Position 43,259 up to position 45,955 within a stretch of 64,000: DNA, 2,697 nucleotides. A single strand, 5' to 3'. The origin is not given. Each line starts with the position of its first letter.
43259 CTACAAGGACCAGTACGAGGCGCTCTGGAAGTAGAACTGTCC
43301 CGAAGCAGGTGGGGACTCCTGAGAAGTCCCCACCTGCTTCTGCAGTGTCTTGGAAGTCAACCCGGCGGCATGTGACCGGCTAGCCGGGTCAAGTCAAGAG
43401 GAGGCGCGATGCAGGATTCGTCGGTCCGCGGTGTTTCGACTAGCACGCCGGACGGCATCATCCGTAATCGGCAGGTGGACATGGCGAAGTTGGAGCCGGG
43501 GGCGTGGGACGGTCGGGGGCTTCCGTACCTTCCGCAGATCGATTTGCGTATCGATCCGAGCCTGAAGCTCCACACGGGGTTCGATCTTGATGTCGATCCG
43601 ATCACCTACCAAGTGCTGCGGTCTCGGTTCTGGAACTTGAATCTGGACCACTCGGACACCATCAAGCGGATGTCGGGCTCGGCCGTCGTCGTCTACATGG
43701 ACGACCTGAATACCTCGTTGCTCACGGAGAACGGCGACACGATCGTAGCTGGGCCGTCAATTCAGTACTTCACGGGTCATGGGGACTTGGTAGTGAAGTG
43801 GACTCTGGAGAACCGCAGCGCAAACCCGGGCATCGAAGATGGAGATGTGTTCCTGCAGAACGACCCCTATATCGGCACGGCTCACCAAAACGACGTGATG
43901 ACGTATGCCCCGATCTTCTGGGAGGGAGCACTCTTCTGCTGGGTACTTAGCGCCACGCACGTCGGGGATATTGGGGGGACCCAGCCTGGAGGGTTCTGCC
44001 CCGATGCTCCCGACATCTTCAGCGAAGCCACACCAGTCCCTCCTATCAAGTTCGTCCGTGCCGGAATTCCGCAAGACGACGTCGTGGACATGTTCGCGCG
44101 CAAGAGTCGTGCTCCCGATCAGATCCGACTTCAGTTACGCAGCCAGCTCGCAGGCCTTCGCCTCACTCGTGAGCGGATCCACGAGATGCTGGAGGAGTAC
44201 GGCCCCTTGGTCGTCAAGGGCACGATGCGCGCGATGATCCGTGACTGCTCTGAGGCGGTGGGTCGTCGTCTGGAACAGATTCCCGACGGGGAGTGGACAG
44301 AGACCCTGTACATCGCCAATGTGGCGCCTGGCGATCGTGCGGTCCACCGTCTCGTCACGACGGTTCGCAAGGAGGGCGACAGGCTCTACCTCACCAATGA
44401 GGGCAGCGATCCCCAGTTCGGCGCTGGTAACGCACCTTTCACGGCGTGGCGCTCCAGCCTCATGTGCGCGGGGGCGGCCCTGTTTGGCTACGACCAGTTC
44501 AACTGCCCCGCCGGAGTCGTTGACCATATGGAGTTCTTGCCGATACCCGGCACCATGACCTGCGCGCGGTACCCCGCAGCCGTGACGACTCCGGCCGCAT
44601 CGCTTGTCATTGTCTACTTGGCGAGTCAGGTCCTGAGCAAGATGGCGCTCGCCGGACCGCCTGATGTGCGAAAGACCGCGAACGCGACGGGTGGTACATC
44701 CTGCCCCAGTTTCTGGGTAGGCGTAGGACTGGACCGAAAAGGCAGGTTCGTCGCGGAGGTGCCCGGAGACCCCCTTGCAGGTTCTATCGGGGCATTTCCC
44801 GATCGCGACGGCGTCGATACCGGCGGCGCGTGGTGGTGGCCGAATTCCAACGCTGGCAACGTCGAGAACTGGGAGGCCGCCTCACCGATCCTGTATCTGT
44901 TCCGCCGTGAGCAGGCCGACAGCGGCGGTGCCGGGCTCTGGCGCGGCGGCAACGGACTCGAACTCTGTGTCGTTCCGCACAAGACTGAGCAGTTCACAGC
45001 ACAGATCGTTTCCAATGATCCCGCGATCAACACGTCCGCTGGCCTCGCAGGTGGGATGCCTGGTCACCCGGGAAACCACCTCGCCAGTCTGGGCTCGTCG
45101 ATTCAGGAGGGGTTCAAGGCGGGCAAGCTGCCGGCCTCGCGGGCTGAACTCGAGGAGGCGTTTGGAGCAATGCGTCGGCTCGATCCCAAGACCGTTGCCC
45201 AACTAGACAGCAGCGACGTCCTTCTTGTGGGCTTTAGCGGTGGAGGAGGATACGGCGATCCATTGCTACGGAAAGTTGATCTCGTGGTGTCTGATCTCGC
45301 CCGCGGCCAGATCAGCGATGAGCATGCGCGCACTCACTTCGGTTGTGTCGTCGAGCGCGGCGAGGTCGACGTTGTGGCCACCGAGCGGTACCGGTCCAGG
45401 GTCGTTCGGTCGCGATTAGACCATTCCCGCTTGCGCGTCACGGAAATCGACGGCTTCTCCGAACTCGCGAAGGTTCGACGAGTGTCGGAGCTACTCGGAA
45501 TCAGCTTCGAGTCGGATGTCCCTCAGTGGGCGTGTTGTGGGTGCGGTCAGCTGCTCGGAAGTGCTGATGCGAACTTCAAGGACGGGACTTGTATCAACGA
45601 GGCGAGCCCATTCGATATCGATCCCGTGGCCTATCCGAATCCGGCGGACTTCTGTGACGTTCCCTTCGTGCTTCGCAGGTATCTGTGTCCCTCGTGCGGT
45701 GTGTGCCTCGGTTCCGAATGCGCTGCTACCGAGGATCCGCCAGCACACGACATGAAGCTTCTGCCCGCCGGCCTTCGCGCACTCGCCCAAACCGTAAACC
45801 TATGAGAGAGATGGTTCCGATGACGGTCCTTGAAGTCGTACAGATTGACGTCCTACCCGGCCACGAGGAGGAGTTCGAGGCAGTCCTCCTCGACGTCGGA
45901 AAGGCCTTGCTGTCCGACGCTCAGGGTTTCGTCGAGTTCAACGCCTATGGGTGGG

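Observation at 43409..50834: Unusual hydantoinase/acetone-carboxylase-type locus: HyuB-gamma fusion, ABM, second HyuB-gamma fusion, single HyuA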

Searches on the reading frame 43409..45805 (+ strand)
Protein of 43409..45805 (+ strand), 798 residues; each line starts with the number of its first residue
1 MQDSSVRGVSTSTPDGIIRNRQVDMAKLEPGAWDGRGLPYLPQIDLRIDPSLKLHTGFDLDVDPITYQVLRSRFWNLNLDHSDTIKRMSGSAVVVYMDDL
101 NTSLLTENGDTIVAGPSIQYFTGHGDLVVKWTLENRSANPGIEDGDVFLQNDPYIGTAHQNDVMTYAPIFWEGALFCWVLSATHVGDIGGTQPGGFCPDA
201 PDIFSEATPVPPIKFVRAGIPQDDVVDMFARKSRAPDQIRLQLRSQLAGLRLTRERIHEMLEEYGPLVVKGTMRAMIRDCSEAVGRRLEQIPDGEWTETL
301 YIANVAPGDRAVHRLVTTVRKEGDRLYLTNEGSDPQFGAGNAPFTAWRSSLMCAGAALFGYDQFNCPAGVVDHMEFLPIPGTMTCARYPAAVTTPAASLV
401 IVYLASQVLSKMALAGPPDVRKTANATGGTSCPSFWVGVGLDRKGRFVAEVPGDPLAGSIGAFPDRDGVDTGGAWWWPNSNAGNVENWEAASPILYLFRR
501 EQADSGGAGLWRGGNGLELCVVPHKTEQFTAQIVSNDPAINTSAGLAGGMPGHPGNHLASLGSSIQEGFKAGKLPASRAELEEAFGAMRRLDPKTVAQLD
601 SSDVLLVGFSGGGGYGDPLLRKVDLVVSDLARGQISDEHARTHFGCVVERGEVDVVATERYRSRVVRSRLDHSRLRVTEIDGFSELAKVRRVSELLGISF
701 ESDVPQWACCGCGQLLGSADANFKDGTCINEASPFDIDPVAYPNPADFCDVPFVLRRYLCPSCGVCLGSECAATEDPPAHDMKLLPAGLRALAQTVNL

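Call 3: search_protein_families(library=pfam, proteins=[window:43409-45805:+], max_evalue=0.01)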
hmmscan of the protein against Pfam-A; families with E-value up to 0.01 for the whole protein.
window:43409-45805:+ (798 aa): 2 families
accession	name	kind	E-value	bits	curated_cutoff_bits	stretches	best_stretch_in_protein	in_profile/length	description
PF02538.19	Hydantoinase_B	-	8.7e-98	328.5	26.8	1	63-618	1-519/519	Hydantoinase B/oxoprolinase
PF08882.16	Acetone_carb_G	-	8e-08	32.9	21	1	703-783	21-102/113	Acetone carboxylase gamma subunit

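Call 9: search_protein_families(library=ncbifam, proteins=[window:43409-45805:+], max_evalue=0.001)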
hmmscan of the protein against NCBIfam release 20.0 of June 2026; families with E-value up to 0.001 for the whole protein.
window:43409-45805:+ (798 aa): 3 families
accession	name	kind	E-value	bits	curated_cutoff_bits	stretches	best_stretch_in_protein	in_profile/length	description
NF042976.1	AcphenoCarb_ApcD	equivalog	1.6e-46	158.9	1500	1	63-667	30-641/685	acetophenone carboxylase subunit delta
NF050157.1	CapLactmsBetCapB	equivalog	2.6e-46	158.1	1000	1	62-654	1-565/577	caprolactamase subunit beta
NF042974.2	AcphenoCarb_ApcB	equivalog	0.00047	20.1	250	1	691-784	6-99/128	acetophenone carboxylase subunit beta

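Call 10: search_solved_structures(query=window:43409-45805:+, max_evalue=0.01)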
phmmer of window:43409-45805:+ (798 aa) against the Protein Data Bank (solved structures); distinct sequences matched with E-value up to 0.01: 5.
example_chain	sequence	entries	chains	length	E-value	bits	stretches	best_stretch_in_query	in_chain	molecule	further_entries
5m45_A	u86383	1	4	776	1.2e-43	152.7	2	62-265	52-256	Acetone carboxylase alpha subunit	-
5svb_A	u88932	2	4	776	4.3e-43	150.8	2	62-265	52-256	Acetone carboxylase alpha subunit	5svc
5l9w_A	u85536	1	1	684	6.4e-42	146.9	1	59-662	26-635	Acetophenone carboxylase delta subunit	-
6yra_B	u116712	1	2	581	7.6e-38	133.4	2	62-526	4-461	Hydantoinase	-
7hk5_A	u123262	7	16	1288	9.2e-30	106.7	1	64-672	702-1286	N-methylhydantoinase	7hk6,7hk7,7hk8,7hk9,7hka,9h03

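Call 15: find_homologous_proteins(query=window:43409-45805:+, max_evalue=1e-10)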
Query window:43409-45805:+ (798 aa): 374 proteins with E <= 1e-10 among 8000 candidates; the best 120 are listed.
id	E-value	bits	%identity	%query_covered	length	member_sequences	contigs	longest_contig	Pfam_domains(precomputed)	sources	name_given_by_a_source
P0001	0.0e+0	1867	100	100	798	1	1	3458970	PF02538.20,PF08882.17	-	-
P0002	0.0e+0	1583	83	100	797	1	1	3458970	PF02538.20,PF08882.17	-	-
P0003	0.0e+0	1277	68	98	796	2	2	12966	PF02538.20,PF08882.17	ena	-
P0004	0.0e+0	1275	69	98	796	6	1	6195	PF02538.20,PF08882.17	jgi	-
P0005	0.0e+0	1255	68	98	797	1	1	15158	PF02538.20,PF08882.17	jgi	jgi:N-methylhydantoinase B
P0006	0.0e+0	1254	68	98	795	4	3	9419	PF02538.20,PF08882.17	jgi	-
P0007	0.0e+0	1254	67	99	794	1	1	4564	PF02538.20,PF08882.17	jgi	jgi:N-methylhydantoinase B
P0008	0.0e+0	1249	67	99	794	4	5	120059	PF02538.20,PF08882.17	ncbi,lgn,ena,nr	ncbi:MAG: hypothetical protein CMH83_21355 [Nocardioides sp.]|nr:hypothetical protein [Nocardioides 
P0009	0.0e+0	1229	66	99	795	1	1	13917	PF02538.20,PF08882.17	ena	-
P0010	0.0e+0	1207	65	99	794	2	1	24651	PF02538.20,PF08882.17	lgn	-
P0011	0.0e+0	1201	64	99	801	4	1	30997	PF02538.20,PF08882.17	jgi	jgi:N-methylhydantoinase B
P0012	0.0e+0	1176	64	98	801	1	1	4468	PF02538.20,PF08882.17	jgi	-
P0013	0.0e+0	1173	63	99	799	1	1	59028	PF02538.20,PF08882.17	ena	-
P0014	0.0e+0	1171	63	99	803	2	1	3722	PF02538.20,PF08882.17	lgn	-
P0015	0.0e+0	1167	62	98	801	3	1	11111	PF02538.20,PF08882.17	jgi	jgi:N-methylhydantoinase B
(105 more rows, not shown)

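Call 17: find_related_loci(query=A1, collection=genome_contigs, flank=10000)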
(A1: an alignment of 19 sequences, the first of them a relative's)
Query A1 (798 aa) in genome_contigs; peptide patterns used: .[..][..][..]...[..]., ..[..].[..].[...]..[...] (x = any residue, [..] = any of these).
161 stretches matched a pattern; 43 encode a relative of the query (tblastn E <= 1e-3); 42 distinct loci.
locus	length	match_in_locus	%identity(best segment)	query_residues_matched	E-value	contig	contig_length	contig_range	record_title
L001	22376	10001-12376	67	1-794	0e+0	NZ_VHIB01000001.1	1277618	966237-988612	Nocardioides caldifontis strain YIM 730233 contig001, whole genome shotgun sequence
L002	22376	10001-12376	67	1-792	0e+0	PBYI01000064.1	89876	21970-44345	MAG: Nocardioides sp. isolate NP33 MHASMcontig_1065498, whole genome shotgun sequence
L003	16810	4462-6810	56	6-784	0e+0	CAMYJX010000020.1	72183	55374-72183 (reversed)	MAG: uncultured Pseudomonadales bacterium isolate FCS_Gamma_023 genome assembly, contig: scaffold_324, whole genome shot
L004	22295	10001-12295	54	24-784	0e+0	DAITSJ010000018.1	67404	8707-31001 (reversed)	MAG TPA_asm: Porticoccaceae bacterium isolate CTOTU39379 NODE_198_length_67404_cov_5.310992, whole genome shotgun sequen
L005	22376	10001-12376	54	1-786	0e+0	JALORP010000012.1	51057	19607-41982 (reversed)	MAG: Steroidobacteraceae bacterium isolate Prado184 scaffold_220, whole genome shotgun sequence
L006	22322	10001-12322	53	11-784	0e+0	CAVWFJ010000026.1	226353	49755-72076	MAG: uncultured Solirubrobacterales bacterium isolate MFD04463.bin.2.227 genome assembly, contig: contig_80759, whole ge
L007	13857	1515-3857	49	10-784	0e+0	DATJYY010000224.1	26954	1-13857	MAG TPA_asm: Solirubrobacteraceae bacterium isolate SMAG_U15164 k141_2789943, whole genome shotgun sequence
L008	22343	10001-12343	50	10-784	0e+0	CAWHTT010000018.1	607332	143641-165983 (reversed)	MAG: uncultured Solirubrobacterales bacterium isolate MFD06526.bin.1.90 genome assembly, contig: contig_8444, whole geno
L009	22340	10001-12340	49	11-784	0e+0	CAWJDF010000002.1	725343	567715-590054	MAG: uncultured Solirubrobacterales bacterium isolate MFD04944.bin.2.30 genome assembly, contig: contig_21358, whole gen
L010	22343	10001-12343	50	10-784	0e+0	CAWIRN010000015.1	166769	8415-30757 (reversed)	MAG: uncultured Solirubrobacterales bacterium isolate MFD06714.bin.2.78 genome assembly, contig: contig_43216, whole gen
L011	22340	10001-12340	49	11-784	0e+0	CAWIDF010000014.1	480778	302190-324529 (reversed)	MAG: uncultured Solirubrobacterales bacterium isolate MFD00822.bin.1.42 genome assembly, contig: contig_4901, whole geno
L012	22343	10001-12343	50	10-784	0e+0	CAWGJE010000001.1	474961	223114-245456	MAG: uncultured Solirubrobacterales bacterium isolate MFD05705.bin.2.90 genome assembly, contig: contig_13616, whole gen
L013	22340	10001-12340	49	11-784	0e+0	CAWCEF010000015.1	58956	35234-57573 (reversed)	MAG: uncultured Solirubrobacterales bacterium isolate MFD04463.bin.1.43 genome assembly, contig: contig_76627, whole gen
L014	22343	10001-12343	49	10-784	0e+0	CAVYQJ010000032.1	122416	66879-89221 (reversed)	MAG: uncultured Solirubrobacterales bacterium isolate MFD06092.bin.1.58 genome assembly, contig: contig_67958, whole gen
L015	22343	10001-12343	49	10-784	0e+0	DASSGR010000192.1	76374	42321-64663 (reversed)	MAG TPA_asm: Solirubrobacteraceae bacterium isolate SMAG_U1038 k141_80058, whole genome shotgun sequence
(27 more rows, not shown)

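Call 31: find_encoding_contigs(protein=P0003, flank=8000, max_places=3)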
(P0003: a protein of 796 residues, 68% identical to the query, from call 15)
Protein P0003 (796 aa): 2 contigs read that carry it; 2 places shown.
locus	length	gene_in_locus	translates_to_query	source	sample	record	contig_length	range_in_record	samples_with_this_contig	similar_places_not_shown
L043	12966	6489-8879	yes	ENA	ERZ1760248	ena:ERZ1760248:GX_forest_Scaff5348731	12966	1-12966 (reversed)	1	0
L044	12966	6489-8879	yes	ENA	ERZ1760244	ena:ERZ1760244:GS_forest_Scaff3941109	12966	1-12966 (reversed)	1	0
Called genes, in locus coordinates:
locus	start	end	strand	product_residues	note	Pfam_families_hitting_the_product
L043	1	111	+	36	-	?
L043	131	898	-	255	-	PF00392:GntR, PF07729:FCD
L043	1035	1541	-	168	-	PF13577:SnoaL_4, PF14534:DUF4440, PF12680:SnoaL_2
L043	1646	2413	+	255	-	PF00106:adh_short, PF08659:KR (weak), PF13561:adh_short_C2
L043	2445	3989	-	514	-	PF00005:ABC_tran, PF13304:AAA_21 (faint), PF00005:ABC_tran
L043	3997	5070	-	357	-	PF00532:Peripla_BP_1 (weak), PF13407:Peripla_BP_4, PF13458:Peripla_BP_6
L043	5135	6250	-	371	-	PF02653:BPD_transp_2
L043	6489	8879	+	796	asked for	PF02538:Hydantoinase_B, PF08882:Acetone_carb_G (weak)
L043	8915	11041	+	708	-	PF05378:Hydant_A_N, PF01968:Hydantoinase_A, PF19278:Hydant_A_C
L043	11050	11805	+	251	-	PF00106:adh_short, PF08659:KR, PF13561:adh_short_C2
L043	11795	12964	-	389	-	?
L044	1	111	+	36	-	?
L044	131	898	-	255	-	PF00392:GntR, PF07729:FCD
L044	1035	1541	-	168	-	PF13577:SnoaL_4, PF14534:DUF4440, PF12680:SnoaL_2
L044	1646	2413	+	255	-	PF00106:adh_short, PF08659:KR (weak), PF13561:adh_short_C2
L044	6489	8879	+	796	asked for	PF02538:Hydantoinase_B, PF08882:Acetone_carb_G (weak)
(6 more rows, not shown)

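Call 32: find_encoding_contigs(protein=P0005, flank=8000, max_places=3)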
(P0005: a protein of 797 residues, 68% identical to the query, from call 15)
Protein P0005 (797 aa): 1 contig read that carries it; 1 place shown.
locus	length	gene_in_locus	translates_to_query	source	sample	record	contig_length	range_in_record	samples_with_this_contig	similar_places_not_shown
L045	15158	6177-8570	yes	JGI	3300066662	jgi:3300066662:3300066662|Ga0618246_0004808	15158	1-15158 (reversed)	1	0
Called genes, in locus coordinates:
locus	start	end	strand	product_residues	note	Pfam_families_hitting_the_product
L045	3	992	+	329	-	?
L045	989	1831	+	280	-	PF00528:BPD_transp_1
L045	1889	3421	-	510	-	PF00005:ABC_tran, PF13304:AAA_21 (faint), PF00005:ABC_tran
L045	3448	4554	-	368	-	PF13407:Peripla_BP_4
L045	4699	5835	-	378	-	PF02653:BPD_transp_2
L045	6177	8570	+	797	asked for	PF02538:Hydantoinase_B, PF08882:Acetone_carb_G (weak)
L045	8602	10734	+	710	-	PF05378:Hydant_A_N, PF01968:Hydantoinase_A, PF19278:Hydant_A_C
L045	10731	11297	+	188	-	PF13577:SnoaL_4, PF12680:SnoaL_2 (weak)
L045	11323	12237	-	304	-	PF03328:HpcH_HpaI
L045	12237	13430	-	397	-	PF02515:CoA_transf_3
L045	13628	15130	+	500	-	PF00171:Aldedh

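Call 33: find_encoding_contigs(protein=P0010, flank=8000, max_places=3)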
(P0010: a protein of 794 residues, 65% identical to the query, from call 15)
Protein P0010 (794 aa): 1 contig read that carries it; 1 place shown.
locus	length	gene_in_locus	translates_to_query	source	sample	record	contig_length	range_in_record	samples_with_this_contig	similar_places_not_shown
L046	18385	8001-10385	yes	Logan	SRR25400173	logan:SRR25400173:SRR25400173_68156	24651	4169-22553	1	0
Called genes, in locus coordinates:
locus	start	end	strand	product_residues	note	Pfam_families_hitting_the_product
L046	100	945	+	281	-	PF00106:adh_short, PF08659:KR, PF13561:adh_short_C2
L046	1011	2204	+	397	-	PF02515:CoA_transf_3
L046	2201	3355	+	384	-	PF02515:CoA_transf_3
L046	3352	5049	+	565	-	PF00890:FAD_binding_2, PF01266:DAO (weak), PF12831:FAD_oxidored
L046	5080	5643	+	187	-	PF13577:SnoaL_4, PF14534:DUF4440 (weak)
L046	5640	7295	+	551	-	PF00890:FAD_binding_2, PF01134:GIDA (faint), PF01266:DAO, PF03486:HI0933_like (faint), PF07992:Pyr_redox_2 (faint), PF12831:FAD_oxidored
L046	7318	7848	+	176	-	PF01243:PNPOx_N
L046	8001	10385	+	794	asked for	PF02538:Hydantoinase_B, PF08882:Acetone_carb_G (faint)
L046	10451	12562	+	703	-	PF05378:Hydant_A_N, PF01968:Hydantoinase_A, PF19278:Hydant_A_C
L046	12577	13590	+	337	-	PF02653:BPD_transp_2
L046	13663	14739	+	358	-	PF13407:Peripla_BP_4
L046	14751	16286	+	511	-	PF00005:ABC_tran, PF13304:AAA_21 (faint), PF00005:ABC_tran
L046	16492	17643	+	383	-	PF00005:ABC_tran, PF13304:AAA_21 (faint), PF08402:TOBE_2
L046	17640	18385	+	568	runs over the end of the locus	PF00528:BPD_transp_1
